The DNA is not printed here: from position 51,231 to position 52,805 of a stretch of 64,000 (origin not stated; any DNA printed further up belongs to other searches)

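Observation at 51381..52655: Apparent aminotransferase is probably a C3 dehydratase with a possible Fe-S motif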

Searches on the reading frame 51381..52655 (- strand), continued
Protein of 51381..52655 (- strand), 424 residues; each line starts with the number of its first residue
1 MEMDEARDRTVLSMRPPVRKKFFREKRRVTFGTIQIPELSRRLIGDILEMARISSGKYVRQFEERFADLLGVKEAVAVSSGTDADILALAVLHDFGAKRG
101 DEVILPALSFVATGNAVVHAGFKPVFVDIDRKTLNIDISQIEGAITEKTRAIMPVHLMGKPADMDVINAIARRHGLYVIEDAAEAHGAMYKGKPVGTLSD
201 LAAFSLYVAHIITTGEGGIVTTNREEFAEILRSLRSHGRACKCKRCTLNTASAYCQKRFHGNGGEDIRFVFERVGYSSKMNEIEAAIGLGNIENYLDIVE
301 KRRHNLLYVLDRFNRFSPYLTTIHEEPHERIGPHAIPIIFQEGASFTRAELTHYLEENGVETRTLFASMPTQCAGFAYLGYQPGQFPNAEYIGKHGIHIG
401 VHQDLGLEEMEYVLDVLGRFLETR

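Call 11: find_homologous_proteins(query=window:51381-52655:-, max_evalue=1e-30)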
Query window:51381-52655:- (424 aa): 7405 proteins with E <= 1e-30 among 8000 candidates; the best 120 are listed.
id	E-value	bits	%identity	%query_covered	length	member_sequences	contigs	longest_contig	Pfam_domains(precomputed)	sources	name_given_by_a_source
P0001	3.8e-283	956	100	100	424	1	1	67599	PF00155.28,PF01212.28,PF01053.27,PF01041.24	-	-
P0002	1.0e-268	909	95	100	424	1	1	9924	PF00155.28,PF00266.26,PF01212.28,PF01053.27,PF01041.24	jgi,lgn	jgi:dTDP-4-amino-4,6-dideoxygalactose transaminase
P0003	4.2e-217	739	78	100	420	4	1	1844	PF00155.28,PF01212.28,PF01053.27,PF01041.24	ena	-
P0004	1.6e-216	737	81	94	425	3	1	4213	PF00155.28,PF01212.28,PF01053.27,PF01041.24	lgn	-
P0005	6.4e-216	735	78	99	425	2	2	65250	PF00155.28,PF00266.26,PF01212.28,PF01053.27,PF01041.24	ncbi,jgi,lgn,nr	ncbi:MAG: DegT/DnrJ/EryC1/StrS family aminotransferase [Deltaproteobacteria bacterium]|nr:DegT/DnrJ/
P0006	1.1e-214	731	81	94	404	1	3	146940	PF00155.28,PF00266.26,PF01212.28,PF01053.27,PF01041.24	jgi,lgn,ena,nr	nr:DegT/DnrJ/EryC1/StrS family aminotransferase [Desulfobacterales bacterium]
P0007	1.2e-214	731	78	100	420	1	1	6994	PF00155.28,PF01212.28,PF01053.27,PF01041.24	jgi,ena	-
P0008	4.0e-214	729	81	94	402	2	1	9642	PF00155.28,PF00266.26,PF01212.28,PF01053.27,PF01041.24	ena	-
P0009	6.0e-214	728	81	94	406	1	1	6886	PF00155.28,PF00266.26,PF01212.28,PF01053.27,PF01041.24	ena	-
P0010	1.4e-213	727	80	94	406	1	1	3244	PF00155.28,PF00266.26,PF01212.28,PF01053.27,PF01041.24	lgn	-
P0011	2.0e-213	727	80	94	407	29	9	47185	PF00155.28,PF01212.28,PF01053.27,PF01041.24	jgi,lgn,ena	-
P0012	3.8e-213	726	79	94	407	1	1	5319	PF00155.28,PF00266.26,PF01212.28,PF01053.27,PF01041.24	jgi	jgi:dTDP-4-amino-4,6-dideoxygalactose transaminase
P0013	3.8e-213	726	79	94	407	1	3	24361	PF00155.28,PF00266.26,PF01212.28,PF01053.27,PF01041.24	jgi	jgi:dTDP-4-amino-4,6-dideoxygalactose transaminase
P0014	5.5e-213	725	79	94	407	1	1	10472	PF00155.28,PF00266.26,PF01212.28,PF01053.27,PF01041.24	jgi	jgi:dTDP-4-amino-4,6-dideoxygalactose transaminase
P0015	8.3e-213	725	79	94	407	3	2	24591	PF00155.28,PF01212.28,PF01053.27,PF01041.24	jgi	jgi:dTDP-4-amino-4,6-dideoxygalactose transaminase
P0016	9.9e-213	724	79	94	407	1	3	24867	PF00155.28,PF00266.26,PF01212.28,PF01053.27,PF01041.24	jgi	jgi:dTDP-4-amino-4,6-dideoxygalactose transaminase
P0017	1.1e-212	724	79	94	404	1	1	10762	PF00155.28,PF01212.28,PF01053.27,PF01041.24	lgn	-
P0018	1.3e-212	724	79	94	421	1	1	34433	PF00155.28,PF01212.28,PF01053.27,PF01041.24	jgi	jgi:dTDP-4-amino-4,6-dideoxygalactose transaminase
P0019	1.4e-212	724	79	94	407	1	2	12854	PF00155.28,PF00266.26,PF01212.28,PF01053.27,PF01041.24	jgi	jgi:dTDP-4-amino-4,6-dideoxygalactose transaminase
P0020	2.2e-212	723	79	94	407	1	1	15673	PF00155.28,PF00266.26,PF01212.28,PF01053.27,PF01041.24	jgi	jgi:dTDP-4-amino-4,6-dideoxygalactose transaminase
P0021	4.5e-212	722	80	94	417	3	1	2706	PF00155.28,PF01212.28,PF01053.27,PF01041.24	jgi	jgi:dTDP-4-amino-4,6-dideoxygalactose transaminase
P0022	4.7e-212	722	77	100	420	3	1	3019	PF00155.28,PF01212.28,PF01053.27,PF01041.24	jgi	jgi:dTDP-4-amino-4,6-dideoxygalactose transaminase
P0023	6.2e-212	722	79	93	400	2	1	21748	PF00155.28,PF01212.28,PF01053.27,PF01041.24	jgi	jgi:dTDP-4-amino-4,6-dideoxygalactose transaminase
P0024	7.8e-212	722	79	93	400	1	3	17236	PF00155.28,PF01212.28,PF01053.27,PF01041.24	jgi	jgi:dTDP-4-amino-4,6-dideoxygalactose transaminase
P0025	8.8e-212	721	80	94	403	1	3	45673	PF00155.28,PF01212.28,PF01041.24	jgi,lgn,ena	-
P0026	1.3e-211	721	79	93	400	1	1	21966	PF00155.28,PF01212.28,PF01053.27,PF01041.24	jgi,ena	-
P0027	1.6e-211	720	79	93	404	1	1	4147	PF00155.28,PF01212.28,PF01053.27,PF01041.24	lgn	-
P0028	5.9e-211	719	79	93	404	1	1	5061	PF00155.28,PF01212.28,PF01053.27,PF01041.24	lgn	-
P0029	7.6e-211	718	79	95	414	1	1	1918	PF00155.28,PF01212.28,PF01053.27,PF01041.24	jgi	jgi:dTDP-4-amino-4,6-dideoxygalactose transaminase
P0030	1.5e-210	717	79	93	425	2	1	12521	PF00155.28,PF00266.26,PF01212.28,PF01053.27,PF01041.24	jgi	-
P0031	1.8e-210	717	79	94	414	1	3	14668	PF00155.28,PF01212.28,PF01053.27,PF01041.24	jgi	jgi:dTDP-4-amino-4,6-dideoxygalactose transaminase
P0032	3.2e-210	716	79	94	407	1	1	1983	PF00155.28,PF01212.28,PF01053.27,PF01041.24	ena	-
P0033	5.2e-210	716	77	93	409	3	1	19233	PF00155.28,PF01212.28,PF01053.27,PF01041.24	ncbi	-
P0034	5.4e-210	715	78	94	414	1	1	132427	PF00155.28,PF01212.28,PF01053.27,PF01041.24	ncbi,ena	-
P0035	5.9e-210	715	78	93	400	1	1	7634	PF00155.28,PF00266.26,PF01212.28,PF01053.27,PF01041.24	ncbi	-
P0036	8.0e-210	715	78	95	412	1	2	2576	PF00155.28,PF01212.28,PF01053.27,PF01041.24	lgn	-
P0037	8.4e-210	715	78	95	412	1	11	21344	PF00155.28,PF01212.28,PF01053.27,PF01041.24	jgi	jgi:dTDP-4-amino-4,6-dideoxygalactose transaminase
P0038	1.0e-209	715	78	94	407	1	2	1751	PF00155.28,PF01053.27,PF01041.24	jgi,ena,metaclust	metaclust:\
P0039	1.5e-209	714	78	95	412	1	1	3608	PF00155.28,PF01212.28,PF01053.27,PF01041.24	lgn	-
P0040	1.6e-209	714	78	95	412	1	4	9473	PF00155.28,PF01212.28,PF01053.27,PF01041.24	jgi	jgi:dTDP-4-amino-4,6-dideoxygalactose transaminase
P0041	2.6e-209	713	78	95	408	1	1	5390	PF00155.28,PF01212.28,PF01053.27,PF01041.24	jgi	jgi:dTDP-4-amino-4,6-dideoxygalactose transaminase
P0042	3.0e-209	713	78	95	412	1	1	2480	PF00155.28,PF01212.28,PF01053.27,PF01041.24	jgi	jgi:dTDP-4-amino-4,6-dideoxygalactose transaminase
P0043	3.8e-209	713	79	94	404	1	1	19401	PF00155.28,PF01212.28,PF01053.27,PF01041.24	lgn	-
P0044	5.2e-209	712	79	93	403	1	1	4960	PF00155.28,PF01212.28,PF01041.24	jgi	jgi:dTDP-4-amino-4,6-dideoxygalactose transaminase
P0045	5.3e-209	712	79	93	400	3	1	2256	PF00155.28,PF01212.28,PF01053.27,PF01041.24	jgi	jgi:CDP-4-dehydro-6-deoxyglucose reductase, E1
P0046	6.4e-209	712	78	94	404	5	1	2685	PF00155.28,PF00266.26,PF01212.28,PF01053.27,PF01041.24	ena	-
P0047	8.5e-209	712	77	94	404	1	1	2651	PF00155.28,PF01212.28,PF01041.24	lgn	-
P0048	9.3e-209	711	75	100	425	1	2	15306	PF00155.28,PF00266.26,PF01212.28,PF01053.27,PF01041.24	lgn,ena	-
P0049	1.3e-208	711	77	94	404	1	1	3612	PF00155.28,PF01212.28,PF01053.27,PF01041.24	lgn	-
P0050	1.4e-208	711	75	99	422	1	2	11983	PF00155.28,PF01212.28,PF01053.27,PF01041.24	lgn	-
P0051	1.5e-208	711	77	94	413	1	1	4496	PF00155.28,PF01212.28,PF01053.27,PF01041.24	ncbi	-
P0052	1.0e-207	708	77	94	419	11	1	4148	PF00155.28,PF00266.26,PF01212.28,PF01053.27,PF01041.24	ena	-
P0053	1.1e-207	708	77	94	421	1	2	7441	PF00155.28,PF00266.26,PF01212.28,PF01053.27,PF01041.24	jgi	jgi:dTDP-4-amino-4,6-dideoxygalactose transaminase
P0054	1.3e-207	708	78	94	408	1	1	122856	PF00155.28,PF01212.28,PF01053.27,PF01041.24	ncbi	ncbi:MAG: DegT/DnrJ/EryC1/StrS family aminotransferase [Thermodesulfobacteriota bacterium]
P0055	1.6e-207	707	77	94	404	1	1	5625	PF00155.28,PF01212.28,PF01053.27,PF01041.24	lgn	-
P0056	3.0e-207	706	78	94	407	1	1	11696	PF00155.28,PF00266.26,PF01212.28,PF01053.27,PF01041.24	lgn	-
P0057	3.9e-207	706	78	94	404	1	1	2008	PF00155.28,PF00266.26,PF01212.28,PF01053.27,PF01041.24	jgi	jgi:dTDP-4-amino-4,6-dideoxygalactose transaminase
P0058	4.1e-207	706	78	94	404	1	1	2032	PF00155.28,PF01212.28,PF01053.27,PF01041.24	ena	-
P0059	4.6e-207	706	77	94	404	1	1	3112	PF00155.28,PF00266.26,PF01212.28,PF01053.27,PF01041.24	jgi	jgi:dTDP-4-amino-4,6-dideoxygalactose transaminase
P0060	4.7e-207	706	77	94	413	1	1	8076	PF00155.28,PF01212.28,PF01053.27,PF01041.24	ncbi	-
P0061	5.1e-207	706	76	95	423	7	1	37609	PF00155.28,PF00266.26,PF01212.28,PF01053.27,PF01041.24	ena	-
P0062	5.9e-207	705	74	100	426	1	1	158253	PF00155.28,PF00266.26,PF01212.28,PF01053.27,PF01041.24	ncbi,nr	ncbi:MAG: DegT/DnrJ/EryC1/StrS family aminotransferase [Proteobacteria bacterium]|nr:DegT/DnrJ/EryC1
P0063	7.2e-207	705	79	94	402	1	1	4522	PF00155.28,PF00266.26,PF01212.28,PF01053.27,PF01041.24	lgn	-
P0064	9.6e-207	705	77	94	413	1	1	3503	PF00155.28,PF01212.28,PF01053.27,PF01041.24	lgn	-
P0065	9.8e-207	705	77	94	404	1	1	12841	PF00155.28,PF00266.26,PF01212.28,PF01053.27,PF01041.24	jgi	jgi:dTDP-4-amino-4,6-dideoxygalactose transaminase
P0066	1.5e-206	704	78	94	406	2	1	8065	PF00155.28,PF00266.26,PF01212.28,PF01053.27,PF01041.24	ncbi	ncbi:MAG: DegT/DnrJ/EryC1/StrS family aminotransferase [Chloroflexota bacterium]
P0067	1.6e-206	704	77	94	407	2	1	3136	PF00155.28,PF01212.28,PF01053.27,PF01041.24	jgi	jgi:dTDP-4-amino-4,6-dideoxygalactose transaminase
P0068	1.6e-206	704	77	93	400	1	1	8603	PF00155.28,PF00266.26,PF01212.28,PF01053.27,PF01041.24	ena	-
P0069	2.2e-206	704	77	94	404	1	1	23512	PF01212.28,PF01053.27,PF01041.24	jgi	jgi:dTDP-4-amino-4,6-dideoxygalactose transaminase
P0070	2.4e-206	703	78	94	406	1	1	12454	PF00155.28,PF01212.28,PF01041.24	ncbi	-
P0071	3.0e-206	703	79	93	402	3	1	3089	PF00155.28,PF01212.28,PF01053.27,PF01041.24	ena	-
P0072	3.1e-206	703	77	93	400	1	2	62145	PF00155.28,PF01212.28,PF01053.27,PF01041.24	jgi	jgi:dTDP-4-amino-4,6-dideoxygalactose transaminase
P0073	3.4e-206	703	77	94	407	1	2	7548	PF00155.28,PF00266.26,PF01212.28,PF01053.27,PF01041.24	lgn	-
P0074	1.2e-205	701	77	94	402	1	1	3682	PF00155.28,PF00266.26,PF01212.28,PF01053.27,PF01041.24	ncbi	-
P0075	1.6e-205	701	77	94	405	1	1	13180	PF00155.28,PF01212.28,PF01053.27,PF01041.24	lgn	-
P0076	2.1e-205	700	77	94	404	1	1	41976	PF00155.28,PF00266.26,PF01212.28,PF01053.27,PF01041.24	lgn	-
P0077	2.3e-205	700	76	94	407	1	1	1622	PF00155.28,PF01053.27,PF01041.24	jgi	-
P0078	2.6e-205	700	78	94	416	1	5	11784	PF00155.28,PF00266.26,PF01212.28,PF01053.27,PF01041.24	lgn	-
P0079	3.5e-205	700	76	94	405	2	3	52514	PF00155.28,PF01212.28,PF01053.27,PF01041.24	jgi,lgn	jgi:dTDP-4-amino-4,6-dideoxygalactose transaminase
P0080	3.9e-205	699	75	94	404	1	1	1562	PF00155.28,PF00266.26,PF01212.28,PF01053.27,PF01041.24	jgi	jgi:dTDP-4-amino-4,6-dideoxygalactose transaminase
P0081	4.5e-205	699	77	94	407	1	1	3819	PF00155.28,PF00266.26,PF01212.28,PF01053.27,PF01041.24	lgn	-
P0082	4.6e-205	699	77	94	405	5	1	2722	PF00155.28,PF01212.28,PF01041.24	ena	-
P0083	5.2e-205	699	77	94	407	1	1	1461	PF00155.28,PF00266.26,PF01053.27,PF01041.24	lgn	-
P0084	5.3e-205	699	77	93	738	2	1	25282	PF16363.12,PF01212.28,PF01041.24,PF01370.28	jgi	-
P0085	6.5e-205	699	78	94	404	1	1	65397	PF00155.28,PF01041.24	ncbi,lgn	-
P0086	1.0e-204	698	77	94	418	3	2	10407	PF00155.28,PF01212.28,PF01053.27,PF01041.24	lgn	-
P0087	1.0e-204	698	78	94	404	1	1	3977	PF00155.28,PF00266.26,PF01212.28,PF01053.27,PF01041.24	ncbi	-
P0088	1.1e-204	698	75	97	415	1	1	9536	PF00155.28,PF00266.26,PF01212.28,PF01053.27,PF01041.24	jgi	jgi:dTDP-4-amino-4,6-dideoxygalactose transaminase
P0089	2.1e-204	697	76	94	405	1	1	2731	PF00155.28,PF01212.28,PF01053.27,PF01041.24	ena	-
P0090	2.1e-204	697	77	96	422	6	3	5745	PF00155.28,PF01212.28,PF01053.27,PF01041.24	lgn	-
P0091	2.5e-204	697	76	94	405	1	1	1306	PF00155.28,PF01212.28,PF01041.24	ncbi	-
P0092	2.7e-204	697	77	93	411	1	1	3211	PF00155.28,PF01212.28,PF01041.24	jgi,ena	-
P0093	3.6e-204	696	77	94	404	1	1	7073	PF00155.28,PF01212.28,PF01053.27,PF01041.24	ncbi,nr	ncbi:MAG TPA: DegT/DnrJ/EryC1/StrS family aminotransferase [Anaerolineae bacterium]|nr:DegT/DnrJ/Ery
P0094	5.2e-204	696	77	93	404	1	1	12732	PF00155.28,PF01212.28,PF01053.27,PF01041.24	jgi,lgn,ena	-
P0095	6.0e-204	696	74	95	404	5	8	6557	PF00155.28,PF00266.26,PF01212.28,PF01053.27,PF01041.24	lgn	-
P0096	1.2e-203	695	77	94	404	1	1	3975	PF01212.28,PF01053.27,PF01041.24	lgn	-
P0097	1.2e-203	695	76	96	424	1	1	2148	PF00155.28,PF00266.26,PF01212.28,PF01053.27,PF01041.24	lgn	-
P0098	1.6e-203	694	76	96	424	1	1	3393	PF00155.28,PF00266.26,PF01212.28,PF01053.27,PF01041.24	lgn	-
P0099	1.9e-203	694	77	94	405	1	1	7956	PF00155.28,PF01212.28,PF01053.27,PF01041.24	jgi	jgi:dTDP-4-amino-4,6-dideoxygalactose transaminase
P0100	2.0e-203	694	77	94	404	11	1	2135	PF00155.28,PF01053.27,PF01041.24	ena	-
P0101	2.3e-203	694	74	97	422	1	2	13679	PF00155.28,PF01212.28,PF01053.27,PF01041.24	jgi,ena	-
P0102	3.8e-203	693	77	93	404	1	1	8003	PF00155.28,PF01212.28,PF01053.27,PF01041.24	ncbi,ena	-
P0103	5.0e-203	693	76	93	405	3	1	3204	PF00155.28,PF01212.28,PF01053.27,PF01041.24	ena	-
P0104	7.2e-203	692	77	94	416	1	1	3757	PF00155.28,PF00266.26,PF01212.28,PF01053.27,PF01041.24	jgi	jgi:dTDP-4-amino-4,6-dideoxygalactose transaminase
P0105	9.6e-203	692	77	93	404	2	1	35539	PF00155.28,PF01212.28,PF01053.27,PF01041.24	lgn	-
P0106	1.0e-202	691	76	93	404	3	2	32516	PF00155.28,PF00266.26,PF01212.28,PF01053.27,PF01041.24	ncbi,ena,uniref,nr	ncbi:DegT/DnrJ/EryC1/StrS family aminotransferase [Geobacter sp.]|uniref:DegT/DnrJ/EryC1/StrS family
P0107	1.2e-202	691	77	93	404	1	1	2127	PF00155.28,PF01212.28,PF01053.27,PF01041.24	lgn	-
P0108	1.9e-202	691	75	94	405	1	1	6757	PF01212.28,PF01053.27,PF01041.24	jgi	jgi:dTDP-4-amino-4,6-dideoxygalactose transaminase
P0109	2.2e-202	690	77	94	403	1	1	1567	PF00155.28,PF00266.26,PF01212.28,PF01053.27,PF01041.24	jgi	jgi:dTDP-4-amino-4,6-dideoxygalactose transaminase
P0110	1.4e-201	688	75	93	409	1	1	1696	PF00155.28,PF01212.28,PF01053.27,PF01041.24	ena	-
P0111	1.5e-201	688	77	93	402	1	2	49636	PF00155.28,PF01212.28,PF01053.27,PF01041.24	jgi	-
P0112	1.6e-201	688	74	99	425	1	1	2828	PF00155.28,PF01212.28,PF01053.27,PF01041.24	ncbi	-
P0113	1.6e-201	688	76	94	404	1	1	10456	PF00155.28,PF01212.28,PF01053.27,PF01041.24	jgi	jgi:dTDP-4-amino-4,6-dideoxygalactose transaminase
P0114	1.8e-201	687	82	85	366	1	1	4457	PF00155.28,PF01212.28,PF01053.27,PF01041.24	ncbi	-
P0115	2.5e-201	687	76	94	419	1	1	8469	PF00155.28,PF01212.28,PF01053.27,PF01041.24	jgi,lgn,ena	-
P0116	2.6e-201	687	76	94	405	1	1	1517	PF00155.28,PF01212.28,PF01053.27,PF01041.24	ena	-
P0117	3.2e-201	687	77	94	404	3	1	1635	PF01041.24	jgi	jgi:dTDP-4-amino-4,6-dideoxygalactose transaminase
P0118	3.7e-201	686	76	93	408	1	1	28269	PF00155.28,PF01212.28,PF01053.27,PF01041.24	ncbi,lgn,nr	ncbi:MAG: DegT/DnrJ/EryC1/StrS family aminotransferase [Deltaproteobacteria bacterium]|nr:DegT/DnrJ/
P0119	4.2e-201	686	72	99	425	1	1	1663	PF00155.28,PF00266.26,PF01212.28,PF01053.27,PF01041.24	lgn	-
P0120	4.6e-201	686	75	94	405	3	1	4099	PF00155.28,PF01212.28,PF01053.27,PF01041.24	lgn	-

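Call 17: find_encoding_contigs(protein=P0006, flank=10000, max_places=2)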
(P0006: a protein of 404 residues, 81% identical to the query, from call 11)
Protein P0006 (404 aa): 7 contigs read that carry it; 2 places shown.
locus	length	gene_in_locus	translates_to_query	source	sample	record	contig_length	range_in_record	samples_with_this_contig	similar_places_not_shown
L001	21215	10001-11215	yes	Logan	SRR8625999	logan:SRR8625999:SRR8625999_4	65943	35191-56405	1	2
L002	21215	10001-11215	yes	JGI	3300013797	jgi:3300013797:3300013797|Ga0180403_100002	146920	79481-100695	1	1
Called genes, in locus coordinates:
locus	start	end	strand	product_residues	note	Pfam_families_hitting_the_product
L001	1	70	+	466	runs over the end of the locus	PF00685:Sulfotransfer_1 (faint)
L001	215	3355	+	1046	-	PF13428:TPR_14 (faint), PF13432:TPR_16 (faint), PF14559:TPR_19 (faint), PF13524:Glyco_trans_1_2 (weak)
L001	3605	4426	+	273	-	PF00456:Transketolase_N, PF13292:DXP_synthase_N, PF00676:E1_dh (weak), PF09364:XFP_N (weak)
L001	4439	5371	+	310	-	PF02779:Transket_pyr, PF02780:Transketolase_C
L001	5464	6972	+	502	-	PF02310:B12-binding, PF04055:Radical_SAM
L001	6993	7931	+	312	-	PF01073:3Beta_HSD, PF01370:Epimerase, PF02719:Polysacc_synt_2 (weak), PF04321:RmlD_sub_bind, PF05368:NmrA (weak), PF07993:NAD_binding_4 (faint), PF16363:GDP_Man_Dehyd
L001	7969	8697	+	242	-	PF00483:NTP_transferase, PF12804:NTP_transf_3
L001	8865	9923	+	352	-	PF00288:GHMP_kinases_N, PF08544:GHMP_kinases_C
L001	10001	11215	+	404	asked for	PF01041:DegT_DnrJ_EryC1, PF00155:Aminotran_1_2, PF00266:Aminotran_5 (weak), PF01053:Cys_Met_Meta_PP (weak), PF01212:Beta_elim_lyase (weak)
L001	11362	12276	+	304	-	-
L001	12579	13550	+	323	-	PF13439:Glyco_transf_4, PF13692:Glyco_trans_1_4, PF13524:Glyco_trans_1_2, PF00534:Glycos_transf_1, PF20706:GT4-conflict (weak)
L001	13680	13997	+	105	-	-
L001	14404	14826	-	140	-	PF12172:zf-ChsH2, PF01796:OB_ChsH2_C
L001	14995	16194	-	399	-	PF22691:Thiolase_C_1, PF02803:Thiolase_C (weak)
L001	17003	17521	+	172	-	PF02550:AcetylCoA_hydro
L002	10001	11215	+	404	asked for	PF01041:DegT_DnrJ_EryC1, PF00155:Aminotran_1_2, PF00266:Aminotran_5 (weak), PF01053:Cys_Met_Meta_PP (weak), PF01212:Beta_elim_lyase (weak)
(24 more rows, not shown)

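Call 18: find_encoding_contigs(protein=P0062, flank=10000, max_places=2)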
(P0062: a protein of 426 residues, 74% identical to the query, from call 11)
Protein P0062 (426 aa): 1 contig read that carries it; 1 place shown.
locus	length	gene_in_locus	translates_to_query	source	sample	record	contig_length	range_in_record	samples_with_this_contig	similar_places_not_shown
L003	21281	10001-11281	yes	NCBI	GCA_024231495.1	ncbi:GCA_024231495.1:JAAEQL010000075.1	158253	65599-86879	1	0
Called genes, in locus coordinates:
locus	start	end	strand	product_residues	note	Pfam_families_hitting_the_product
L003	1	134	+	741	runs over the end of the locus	PF01138:RNase_PH, PF03725:RNase_PH_C, PF03726:PNPase, PF01138:RNase_PH, PF00013:KH_1, PF00575:S1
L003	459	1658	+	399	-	-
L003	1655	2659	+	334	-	PF00990:GGDEF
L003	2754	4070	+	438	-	PF00142:Fer4_NifH (faint), PF01656:CbiA, PF02374:ArsA_ATPase (weak), PF10609:ParA, PF13614:AAA_31, PF07238:PilZ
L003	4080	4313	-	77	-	-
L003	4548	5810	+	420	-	PF13524:Glyco_trans_1_2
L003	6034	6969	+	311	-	PF01073:3Beta_HSD, PF01370:Epimerase, PF04321:RmlD_sub_bind, PF05368:NmrA (weak), PF16363:GDP_Man_Dehyd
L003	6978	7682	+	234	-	PF00483:NTP_transferase, PF12804:NTP_transf_3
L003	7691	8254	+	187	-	PF08645:PNK3P (weak), PF13419:HAD_2 (faint), PF13242:Hydrolase_like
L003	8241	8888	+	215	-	PF13580:SIS_2, PF01380:SIS (faint)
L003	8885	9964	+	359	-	PF00288:GHMP_kinases_N, PF08544:GHMP_kinases_C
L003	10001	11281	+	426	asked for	PF00155:Aminotran_1_2, PF00266:Aminotran_5 (weak), PF01041:DegT_DnrJ_EryC1, PF01212:Beta_elim_lyase, PF01053:Cys_Met_Meta_PP (weak)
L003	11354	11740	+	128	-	PF01894:YjbQ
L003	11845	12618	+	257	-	PF01520:Amidase_3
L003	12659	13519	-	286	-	PF00753:Lactamase_B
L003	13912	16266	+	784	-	-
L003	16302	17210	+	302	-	PF00753:Lactamase_B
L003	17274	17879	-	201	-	PF00989:PAS (weak), PF08448:PAS_4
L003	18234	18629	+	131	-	PF00072:Response_reg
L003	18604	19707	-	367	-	PF00072:Response_reg, PF13487:HD_5, PF01966:HD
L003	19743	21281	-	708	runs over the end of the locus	PF00092:VWA, PF13519:VWA_2, PF13768:VWA_3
